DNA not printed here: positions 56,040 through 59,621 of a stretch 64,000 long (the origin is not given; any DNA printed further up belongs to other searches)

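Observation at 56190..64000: Propeller-sensor PP2C phosphatase divergently paired with a giant GloVer-repeat surface protein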

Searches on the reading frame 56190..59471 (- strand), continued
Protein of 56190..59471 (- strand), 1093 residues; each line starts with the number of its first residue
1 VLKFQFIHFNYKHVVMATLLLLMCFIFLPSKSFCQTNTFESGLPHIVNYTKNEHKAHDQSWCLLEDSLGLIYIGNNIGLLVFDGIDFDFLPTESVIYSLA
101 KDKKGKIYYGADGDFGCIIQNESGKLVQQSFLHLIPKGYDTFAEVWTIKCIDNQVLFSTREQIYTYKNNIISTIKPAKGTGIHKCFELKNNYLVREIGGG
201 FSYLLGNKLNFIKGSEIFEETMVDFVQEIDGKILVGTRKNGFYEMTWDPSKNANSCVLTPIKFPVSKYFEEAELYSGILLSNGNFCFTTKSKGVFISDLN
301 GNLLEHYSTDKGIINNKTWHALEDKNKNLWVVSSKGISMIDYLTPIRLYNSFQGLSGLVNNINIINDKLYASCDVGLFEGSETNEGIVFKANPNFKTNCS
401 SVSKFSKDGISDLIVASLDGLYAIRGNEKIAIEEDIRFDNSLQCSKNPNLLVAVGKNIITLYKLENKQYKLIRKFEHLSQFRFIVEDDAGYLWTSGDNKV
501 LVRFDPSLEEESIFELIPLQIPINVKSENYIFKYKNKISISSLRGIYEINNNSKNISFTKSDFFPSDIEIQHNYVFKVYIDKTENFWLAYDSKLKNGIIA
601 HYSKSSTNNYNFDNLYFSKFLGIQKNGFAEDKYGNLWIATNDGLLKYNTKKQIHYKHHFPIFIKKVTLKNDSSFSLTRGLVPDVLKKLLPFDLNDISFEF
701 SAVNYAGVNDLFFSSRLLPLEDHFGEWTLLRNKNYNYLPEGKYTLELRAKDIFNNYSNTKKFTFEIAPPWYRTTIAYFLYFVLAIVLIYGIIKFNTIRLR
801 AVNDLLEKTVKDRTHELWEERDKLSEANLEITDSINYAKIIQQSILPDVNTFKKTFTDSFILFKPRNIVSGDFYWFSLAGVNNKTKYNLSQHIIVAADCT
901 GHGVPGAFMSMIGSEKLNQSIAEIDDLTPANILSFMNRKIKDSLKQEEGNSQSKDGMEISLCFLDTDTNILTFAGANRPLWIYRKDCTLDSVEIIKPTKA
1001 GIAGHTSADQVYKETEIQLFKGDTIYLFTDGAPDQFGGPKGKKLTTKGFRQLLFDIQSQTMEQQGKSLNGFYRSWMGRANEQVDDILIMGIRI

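Call 53: search_protein_families(library=pfam, alignment_id=A4, max_evalue=0.001)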
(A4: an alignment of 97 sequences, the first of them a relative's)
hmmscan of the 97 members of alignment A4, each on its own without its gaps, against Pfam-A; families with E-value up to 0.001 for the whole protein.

A. member 1, L013:2567-3895:+ (443 aa): 4 families
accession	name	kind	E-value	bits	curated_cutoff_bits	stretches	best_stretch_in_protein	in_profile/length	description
PF02878.22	PGM_PMM_I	-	1.7e-31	109.2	22.5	1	2-128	2-132/138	Phosphoglucomutase/phosphomannomutase, alpha/beta/alpha domain I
PF02879.22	PGM_PMM_II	-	4.4e-21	75.8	29.3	1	148-242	1-102/103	Phosphoglucomutase/phosphomannomutase, alpha/beta/alpha domain II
PF02880.22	PGM_PMM_III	-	8.5e-14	52.1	20.7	1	248-351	2-108/115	Phosphoglucomutase/phosphomannomutase, alpha/beta/alpha domain III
PF00408.26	PGM_PMM_IV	-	2e-10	41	23.1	1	362-436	1-66/68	Phosphoglucomutase/phosphomannomutase, C-terminal domain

B. families by the number of members that match (of 97 scanned): 221 families (the first 25 are shown)
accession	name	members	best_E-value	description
PF03577.20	Peptidase_C69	3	1.4e-78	Peptidase family C69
PF19788.4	DUF6272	2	3.4e-76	Family of unknown function (DUF6272)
PF13424.12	TPR_12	2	6.9e-51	Tetratricopeptide repeat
PF01245.26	Ribosomal_L19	2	9.3e-48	Ribosomal protein L19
PF00106.31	adh_short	2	8.5e-47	short chain dehydrogenase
PF01795.25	Methyltransf_5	2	1.4e-46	MraW methylase family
PF00465.25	Fe-ADH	2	5.8e-46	Iron-containing alcohol dehydrogenase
PF00515.34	TPR_1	2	7.3e-38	Tetratricopeptide repeat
PF13561.12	adh_short_C2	2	3e-33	Enoyl-(Acyl carrier protein) reductase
PF13431.12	TPR_17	2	9.5e-31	Tetratricopeptide repeat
PF07719.23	TPR_2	2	6.5e-29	Tetratricopeptide repeat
PF01040.23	UbiA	2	1e-28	UbiA prenyltransferase family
PF25137.1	ADH_Fe_C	2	2.6e-26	Fe-containing alcohol dehydrogenase family, C-terminal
PF13181.12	TPR_8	2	6.9e-26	Tetratricopeptide repeat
PF13428.12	TPR_14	2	9.6e-26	Tetratricopeptide repeat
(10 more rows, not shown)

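Call 59: search_protein_families(library=pfam, proteins=[L017:7155-9854:+, L020:7173-9872:+, L023:7192-9891:+, L033:9024-9941:+, L036:3652-4830:+, L046:6552-9179:+, L047:6758-9457:+, L063:7271-9682:-, L026:5043-7742:-, L022:5848-8082:+], max_evalue=0.001)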
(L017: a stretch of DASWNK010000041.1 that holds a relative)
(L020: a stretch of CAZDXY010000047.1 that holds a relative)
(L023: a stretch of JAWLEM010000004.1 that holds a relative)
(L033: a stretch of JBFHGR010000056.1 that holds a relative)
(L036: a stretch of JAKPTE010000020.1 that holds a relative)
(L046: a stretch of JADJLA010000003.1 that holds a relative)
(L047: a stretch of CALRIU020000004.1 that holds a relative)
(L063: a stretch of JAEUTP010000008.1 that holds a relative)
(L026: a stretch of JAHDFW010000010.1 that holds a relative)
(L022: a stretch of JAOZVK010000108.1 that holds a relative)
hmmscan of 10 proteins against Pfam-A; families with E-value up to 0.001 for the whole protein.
L017:7155-9854:+ (900 aa): 6 families
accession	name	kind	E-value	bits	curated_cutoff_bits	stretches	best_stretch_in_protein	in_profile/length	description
PF18962.6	Por_Secre_tail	-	8.8e-16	58.4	27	1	822-897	1-74/75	Secretion system C-terminal sorting domain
PF14870.12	PSII_BNR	-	2.1e-14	53.9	27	1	683-770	8-98/303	Photosynthesis system II assembly factor YCF48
PF18911.6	PKD_4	-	5.3e-11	42.9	27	1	454-519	20-85/85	PKD domain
PF19081.6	Ig_7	-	2.6e-10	40.9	27.3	0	153-220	8-84/84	Ig-like domain CHU_C associated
PF00801.26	PKD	-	4.9e-05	23.7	23.5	1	451-512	12-76/80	PKD domain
PF15902.12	Sortilin-Vps10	-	6.7e-05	22.3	33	0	555-616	2-67/446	Sortilin, neurotensin receptor 3,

L020:7173-9872:+ (900 aa): 2 families
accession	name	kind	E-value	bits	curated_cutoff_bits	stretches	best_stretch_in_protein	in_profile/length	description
PF13573.12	SprB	-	1.2e-38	130.9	28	4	402-435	3-36/37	SprB repeat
PF18962.6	Por_Secre_tail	-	2e-16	60.5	27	1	822-898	1-75/75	Secretion system C-terminal sorting domain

L023:7192-9891:+ (900 aa): 3 families
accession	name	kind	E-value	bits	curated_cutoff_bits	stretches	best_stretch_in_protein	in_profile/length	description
PF19078.6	Big_12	-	1.3e-83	276.2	27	5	714-806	1-98/102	Bacterial Ig-like domain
PF13205.12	Big_5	-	4.3e-40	137.1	23.6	3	195-307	1-105/105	Bacterial Ig-like domain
PF18962.6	Por_Secre_tail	-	0.00029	21.5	27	1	838-899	15-75/75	Secretion system C-terminal sorting domain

L033:9024-9941:+ (306 aa): 1 family
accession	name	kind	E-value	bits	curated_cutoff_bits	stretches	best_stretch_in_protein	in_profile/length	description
PF18962.6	Por_Secre_tail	-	1.7e-08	35.1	27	1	232-299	3-68/75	Secretion system C-terminal sorting domain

L036:3652-4830:+ (393 aa): 1 family
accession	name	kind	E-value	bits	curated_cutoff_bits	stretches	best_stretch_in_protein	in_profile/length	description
PF18962.6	Por_Secre_tail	-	0.00091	19.9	27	0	328-385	11-70/75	Secretion system C-terminal sorting domain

L046:6552-9179:+ (876 aa): 1 family
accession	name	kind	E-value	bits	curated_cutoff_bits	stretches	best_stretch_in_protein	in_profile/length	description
PF18962.6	Por_Secre_tail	-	1.3e-11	45.1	27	1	796-874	1-75/75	Secretion system C-terminal sorting domain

L047:6758-9457:+ (900 aa): 4 families
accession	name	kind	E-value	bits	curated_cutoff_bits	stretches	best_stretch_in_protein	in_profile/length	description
PF18962.6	Por_Secre_tail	-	2.9e-13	50.3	27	1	820-898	1-75/75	Secretion system C-terminal sorting domain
PF13573.12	SprB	-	2.1e-05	24.5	28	2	296-315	16-35/37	SprB repeat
PF00431.26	CUB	-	2.3e-05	25.1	21.4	1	16-103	20-109/110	CUB domain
PF19081.6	Ig_7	-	0.0001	23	27.3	1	516-585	4-84/84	Ig-like domain CHU_C associated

L063:7271-9682:- (804 aa): 1 family
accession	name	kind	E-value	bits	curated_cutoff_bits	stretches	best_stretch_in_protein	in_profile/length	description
PF18962.6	Por_Secre_tail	-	4.6e-09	36.9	27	1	735-803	7-75/75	Secretion system C-terminal sorting domain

L026:5043-7742:- (900 aa): 1 family
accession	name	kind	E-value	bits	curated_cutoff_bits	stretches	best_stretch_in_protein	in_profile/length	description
PF13884.11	Peptidase_S74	-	6.9e-11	42.7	22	1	702-760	1-58/58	Chaperone of endosialidase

L022:5848-8082:+ (745 aa): 0 families

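Call 65: find_related_loci(query=A1, collection=metagenome_contigs, flank=10000)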
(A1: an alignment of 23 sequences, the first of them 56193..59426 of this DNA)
Query A1 (1078 aa) in metagenome_contigs; peptide patterns used: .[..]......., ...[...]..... (x = any residue, [..] = any of these).
600 stretches matched a pattern (row limit reached: there are more); 585 encode a relative of the query (tblastn E <= 1e-3); the best 80 are kept; 80 distinct loci.
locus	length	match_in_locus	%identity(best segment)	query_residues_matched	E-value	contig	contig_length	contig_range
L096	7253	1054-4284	30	1-1078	1e-133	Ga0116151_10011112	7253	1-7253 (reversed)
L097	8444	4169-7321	30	31-1078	5e-133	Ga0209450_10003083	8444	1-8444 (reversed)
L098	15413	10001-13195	30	7-1077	3e-111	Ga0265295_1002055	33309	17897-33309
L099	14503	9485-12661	27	7-1078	2e-107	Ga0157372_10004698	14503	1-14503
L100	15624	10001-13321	27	4-1078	2e-106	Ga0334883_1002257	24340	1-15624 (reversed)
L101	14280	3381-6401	28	28-1078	6e-102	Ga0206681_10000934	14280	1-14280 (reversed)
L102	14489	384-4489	26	5-1078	6e-100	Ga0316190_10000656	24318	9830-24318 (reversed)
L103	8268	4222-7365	27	27-1077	2e-99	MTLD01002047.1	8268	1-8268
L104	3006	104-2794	29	186-1078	1e-94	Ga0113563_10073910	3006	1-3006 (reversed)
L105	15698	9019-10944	33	424-1078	9e-86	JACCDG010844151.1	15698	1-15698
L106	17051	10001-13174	26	19-1078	2e-84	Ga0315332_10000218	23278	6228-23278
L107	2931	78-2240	30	362-1078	4e-86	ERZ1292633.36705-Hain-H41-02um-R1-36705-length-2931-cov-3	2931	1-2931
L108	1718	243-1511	38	654-1078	4e-88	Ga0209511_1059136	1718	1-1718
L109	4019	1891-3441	34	546-1077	5e-78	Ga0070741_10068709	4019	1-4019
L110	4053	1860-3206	36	611-1078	2e-78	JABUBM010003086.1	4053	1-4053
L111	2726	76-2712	29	472-1078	3e-79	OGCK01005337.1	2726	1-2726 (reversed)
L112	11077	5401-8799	35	11-1078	2e-76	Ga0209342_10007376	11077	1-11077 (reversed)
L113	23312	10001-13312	26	6-1078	3e-80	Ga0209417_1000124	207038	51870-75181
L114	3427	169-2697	28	167-1078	5e-77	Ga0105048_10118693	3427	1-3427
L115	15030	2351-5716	27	32-1078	9e-76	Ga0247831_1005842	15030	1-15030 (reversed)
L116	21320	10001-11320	34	619-1078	1e-74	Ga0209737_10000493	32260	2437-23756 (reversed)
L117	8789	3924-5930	31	472-1078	1e-74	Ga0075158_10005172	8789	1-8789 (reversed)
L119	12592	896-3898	27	32-1078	1e-73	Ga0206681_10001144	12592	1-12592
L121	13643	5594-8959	29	2-1078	1e-73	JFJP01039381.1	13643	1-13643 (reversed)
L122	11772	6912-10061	26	30-1078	8e-73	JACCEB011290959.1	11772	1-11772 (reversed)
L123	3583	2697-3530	47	788-1078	3e-73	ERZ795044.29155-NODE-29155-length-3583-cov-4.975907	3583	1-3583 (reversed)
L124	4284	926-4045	26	9-1078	1e-72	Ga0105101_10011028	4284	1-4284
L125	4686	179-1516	35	616-1078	1e-72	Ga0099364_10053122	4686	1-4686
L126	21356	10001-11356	32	611-1078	5e-72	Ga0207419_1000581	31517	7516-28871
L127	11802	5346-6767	35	608-1078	8e-72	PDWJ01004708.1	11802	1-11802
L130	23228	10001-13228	34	2-1078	5e-71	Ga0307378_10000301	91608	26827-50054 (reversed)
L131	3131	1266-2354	40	701-1078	1e-72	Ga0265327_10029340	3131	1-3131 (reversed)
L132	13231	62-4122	35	47-1078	2e-71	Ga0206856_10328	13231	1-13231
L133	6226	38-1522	33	558-1078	7e-71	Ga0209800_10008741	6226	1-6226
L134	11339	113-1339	38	673-1078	2e-70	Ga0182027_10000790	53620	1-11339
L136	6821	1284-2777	32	554-1078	1e-70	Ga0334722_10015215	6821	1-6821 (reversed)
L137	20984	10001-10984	41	729-1078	2e-70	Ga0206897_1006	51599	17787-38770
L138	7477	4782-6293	30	549-1078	4e-70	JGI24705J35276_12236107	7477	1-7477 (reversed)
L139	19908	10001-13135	26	2-1078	4e-73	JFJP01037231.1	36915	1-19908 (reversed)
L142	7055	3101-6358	34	25-1078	5e-70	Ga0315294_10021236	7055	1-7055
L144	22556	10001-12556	26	232-1078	1e-69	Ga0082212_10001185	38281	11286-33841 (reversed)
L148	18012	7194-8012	47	791-1078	6e-69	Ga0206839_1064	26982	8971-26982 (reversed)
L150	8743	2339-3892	31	530-1078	2e-68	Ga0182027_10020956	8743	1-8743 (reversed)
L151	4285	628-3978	35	6-1078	7e-69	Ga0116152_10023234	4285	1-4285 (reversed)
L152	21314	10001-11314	36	621-1078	2e-68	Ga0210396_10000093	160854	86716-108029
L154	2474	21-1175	36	681-1078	1e-70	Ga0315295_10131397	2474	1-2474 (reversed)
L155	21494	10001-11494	31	554-1078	3e-68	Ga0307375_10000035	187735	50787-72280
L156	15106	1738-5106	30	23-1078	2e-68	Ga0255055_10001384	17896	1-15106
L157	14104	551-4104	36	667-1078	8e-68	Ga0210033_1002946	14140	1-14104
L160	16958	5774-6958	36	682-1078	7e-67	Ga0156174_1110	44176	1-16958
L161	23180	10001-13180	25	4-1078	1e-66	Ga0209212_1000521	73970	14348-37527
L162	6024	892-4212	34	1-1078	8e-67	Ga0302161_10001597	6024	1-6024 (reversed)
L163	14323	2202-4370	49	788-1078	1e-66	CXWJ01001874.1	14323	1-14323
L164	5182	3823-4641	44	791-1078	1e-66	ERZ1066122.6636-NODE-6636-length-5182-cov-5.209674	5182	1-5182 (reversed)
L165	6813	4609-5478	45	777-1078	4e-66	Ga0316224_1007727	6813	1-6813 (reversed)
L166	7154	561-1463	43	777-1078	1e-65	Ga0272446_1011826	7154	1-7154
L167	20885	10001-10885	45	777-1078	1e-65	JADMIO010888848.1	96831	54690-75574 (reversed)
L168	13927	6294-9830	37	32-1078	7e-66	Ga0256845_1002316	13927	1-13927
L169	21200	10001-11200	36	674-1078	1e-65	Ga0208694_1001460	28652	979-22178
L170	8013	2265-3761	32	543-1078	6e-66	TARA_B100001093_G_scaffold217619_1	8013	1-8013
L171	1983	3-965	40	747-1078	2e-68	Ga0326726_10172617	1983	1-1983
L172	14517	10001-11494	31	561-1078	2e-65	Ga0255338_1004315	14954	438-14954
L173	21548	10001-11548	30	530-1078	1e-66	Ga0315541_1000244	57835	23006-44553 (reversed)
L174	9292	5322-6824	30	555-1078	2e-65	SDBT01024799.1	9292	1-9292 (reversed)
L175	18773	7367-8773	31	579-1078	2e-66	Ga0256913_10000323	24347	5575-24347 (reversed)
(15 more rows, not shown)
